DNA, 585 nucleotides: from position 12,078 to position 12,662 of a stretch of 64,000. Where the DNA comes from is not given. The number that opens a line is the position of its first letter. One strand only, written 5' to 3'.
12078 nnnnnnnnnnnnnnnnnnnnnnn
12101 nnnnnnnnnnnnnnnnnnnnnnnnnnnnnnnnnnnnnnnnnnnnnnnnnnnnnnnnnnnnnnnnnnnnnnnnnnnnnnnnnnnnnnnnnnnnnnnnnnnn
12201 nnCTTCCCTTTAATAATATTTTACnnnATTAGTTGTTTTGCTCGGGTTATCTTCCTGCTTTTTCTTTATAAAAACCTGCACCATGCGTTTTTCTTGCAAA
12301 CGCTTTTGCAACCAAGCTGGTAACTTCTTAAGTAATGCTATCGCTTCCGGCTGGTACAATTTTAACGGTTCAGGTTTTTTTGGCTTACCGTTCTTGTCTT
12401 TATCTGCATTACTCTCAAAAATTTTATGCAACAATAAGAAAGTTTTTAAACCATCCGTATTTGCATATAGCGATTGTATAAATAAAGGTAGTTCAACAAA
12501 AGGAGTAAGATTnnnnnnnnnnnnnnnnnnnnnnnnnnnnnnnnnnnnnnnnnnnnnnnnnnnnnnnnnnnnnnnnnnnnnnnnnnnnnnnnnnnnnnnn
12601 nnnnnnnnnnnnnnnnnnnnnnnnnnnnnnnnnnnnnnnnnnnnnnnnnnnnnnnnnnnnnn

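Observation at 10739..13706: Tandem signal-peptide WD40 propellers with near-identical termini and diverged blades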

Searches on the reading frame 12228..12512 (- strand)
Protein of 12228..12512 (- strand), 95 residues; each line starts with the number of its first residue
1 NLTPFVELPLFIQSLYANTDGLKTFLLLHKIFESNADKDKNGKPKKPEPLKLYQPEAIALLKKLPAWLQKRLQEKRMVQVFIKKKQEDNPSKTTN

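Call 17: search_protein_families(library=pfam, proteins=[window:12228-12512:-], max_evalue=10)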
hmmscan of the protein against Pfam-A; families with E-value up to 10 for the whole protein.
seq(95 aa): 2 families
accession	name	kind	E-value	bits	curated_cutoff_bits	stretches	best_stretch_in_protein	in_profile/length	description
PF23617.1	EF-hand_15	-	0.022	15.4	27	1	28-41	6-19/70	EF-hand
PF05309.16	TraE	-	0.18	11.7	24.8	1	50-93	97-140/182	TraE protein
